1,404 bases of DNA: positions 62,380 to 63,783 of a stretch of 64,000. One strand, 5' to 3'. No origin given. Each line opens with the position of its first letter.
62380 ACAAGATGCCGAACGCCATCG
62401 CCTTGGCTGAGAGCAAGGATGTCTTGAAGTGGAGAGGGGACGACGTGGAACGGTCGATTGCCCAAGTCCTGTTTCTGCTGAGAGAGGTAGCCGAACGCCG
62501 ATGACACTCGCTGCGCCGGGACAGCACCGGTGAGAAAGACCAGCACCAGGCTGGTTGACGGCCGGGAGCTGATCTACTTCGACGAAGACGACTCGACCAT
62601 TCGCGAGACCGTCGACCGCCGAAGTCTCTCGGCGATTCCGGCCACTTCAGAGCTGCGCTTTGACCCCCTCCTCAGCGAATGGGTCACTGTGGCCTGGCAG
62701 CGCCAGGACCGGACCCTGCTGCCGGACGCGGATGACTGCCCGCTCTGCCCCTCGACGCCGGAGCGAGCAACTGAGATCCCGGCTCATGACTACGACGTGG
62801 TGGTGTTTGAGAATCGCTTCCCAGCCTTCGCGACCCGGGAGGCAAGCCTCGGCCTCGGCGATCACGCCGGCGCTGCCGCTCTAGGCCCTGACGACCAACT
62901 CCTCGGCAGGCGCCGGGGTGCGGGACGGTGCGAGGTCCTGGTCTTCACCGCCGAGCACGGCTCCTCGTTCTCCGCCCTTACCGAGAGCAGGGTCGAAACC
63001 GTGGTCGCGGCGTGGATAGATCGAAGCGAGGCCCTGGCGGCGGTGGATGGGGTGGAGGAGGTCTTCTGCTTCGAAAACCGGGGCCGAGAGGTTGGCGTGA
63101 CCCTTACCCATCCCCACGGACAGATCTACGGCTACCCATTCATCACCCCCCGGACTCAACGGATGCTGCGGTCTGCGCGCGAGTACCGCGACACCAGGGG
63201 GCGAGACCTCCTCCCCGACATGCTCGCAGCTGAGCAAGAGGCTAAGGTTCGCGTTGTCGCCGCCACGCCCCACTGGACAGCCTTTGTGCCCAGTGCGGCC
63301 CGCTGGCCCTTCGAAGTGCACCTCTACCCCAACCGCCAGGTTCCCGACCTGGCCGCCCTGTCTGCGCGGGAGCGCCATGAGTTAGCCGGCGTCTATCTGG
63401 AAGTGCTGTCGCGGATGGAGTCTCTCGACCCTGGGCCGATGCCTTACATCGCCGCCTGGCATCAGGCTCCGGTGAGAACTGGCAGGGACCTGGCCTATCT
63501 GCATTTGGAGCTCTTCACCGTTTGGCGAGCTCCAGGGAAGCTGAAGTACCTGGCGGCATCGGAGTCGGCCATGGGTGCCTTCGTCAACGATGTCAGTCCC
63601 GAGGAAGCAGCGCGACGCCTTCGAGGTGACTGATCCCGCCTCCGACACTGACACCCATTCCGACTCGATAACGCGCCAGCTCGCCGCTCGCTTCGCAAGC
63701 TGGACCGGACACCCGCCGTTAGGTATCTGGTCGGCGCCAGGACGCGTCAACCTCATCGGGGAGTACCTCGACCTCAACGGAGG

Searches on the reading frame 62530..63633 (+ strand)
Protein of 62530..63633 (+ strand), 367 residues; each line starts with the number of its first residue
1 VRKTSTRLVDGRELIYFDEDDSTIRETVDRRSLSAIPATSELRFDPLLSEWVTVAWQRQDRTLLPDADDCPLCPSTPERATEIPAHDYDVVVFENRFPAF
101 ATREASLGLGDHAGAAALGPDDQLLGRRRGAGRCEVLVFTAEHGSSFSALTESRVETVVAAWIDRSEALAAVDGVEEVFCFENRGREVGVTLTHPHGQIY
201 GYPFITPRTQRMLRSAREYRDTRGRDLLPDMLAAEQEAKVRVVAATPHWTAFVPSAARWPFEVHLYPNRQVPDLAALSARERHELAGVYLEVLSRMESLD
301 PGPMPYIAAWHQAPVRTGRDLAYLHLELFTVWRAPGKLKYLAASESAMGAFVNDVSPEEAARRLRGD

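Call 29: search_protein_families(library=pfam, proteins=[window:62530-63633:+], max_evalue=0.0001)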
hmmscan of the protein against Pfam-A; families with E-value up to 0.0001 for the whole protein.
window:62530-63633:+ (367 aa): 2 families
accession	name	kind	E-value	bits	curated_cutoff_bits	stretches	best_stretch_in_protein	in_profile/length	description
PF01087.27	GalP_UDP_transf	-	4.7e-28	99.3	22.1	1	39-205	11-183/184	Galactose-1-phosphate uridyl transferase, N-terminal domain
PF02744.22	GalP_UDP_tr_C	-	6.9e-15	55.6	29.2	1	214-326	3-115/165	Galactose-1-phosphate uridyl transferase, C-terminal domain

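Call 59: find_encoding_contigs(protein=window:62530-63633:+, flank=10000, max_places=1)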
Protein window:62530-63633:+ (367 aa): 3 contigs read that carry it; 1 place shown.
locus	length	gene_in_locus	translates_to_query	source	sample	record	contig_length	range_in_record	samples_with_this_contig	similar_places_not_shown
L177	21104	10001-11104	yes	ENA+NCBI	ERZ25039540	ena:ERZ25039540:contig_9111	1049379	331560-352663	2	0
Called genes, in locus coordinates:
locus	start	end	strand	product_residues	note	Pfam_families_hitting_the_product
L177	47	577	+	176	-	-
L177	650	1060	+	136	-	-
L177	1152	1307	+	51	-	PF19626:DUF6131 (weak)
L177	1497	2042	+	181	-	PF12802:MarR_2 (weak), PF01047:MarR (weak)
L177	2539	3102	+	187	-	PF14016:DUF4232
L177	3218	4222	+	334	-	-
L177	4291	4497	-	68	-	PF14373:Imm_superinfect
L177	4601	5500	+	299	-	PF00561:Abhydrolase_1, PF12146:Hydrolase_4 (faint), PF12697:Abhydrolase_6 (weak)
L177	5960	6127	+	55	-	-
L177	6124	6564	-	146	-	-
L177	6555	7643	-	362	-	-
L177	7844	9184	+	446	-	PF07719:TPR_2 (faint), PF13374:TPR_10 (faint), PF14559:TPR_19 (faint), PF13424:TPR_12 (weak)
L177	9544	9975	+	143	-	-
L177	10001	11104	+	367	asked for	PF01087:GalP_UDP_transf, PF02744:GalP_UDP_tr_C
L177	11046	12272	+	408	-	PF10509:GalKase_gal_bdg, PF00288:GHMP_kinases_N, PF08544:GHMP_kinases_C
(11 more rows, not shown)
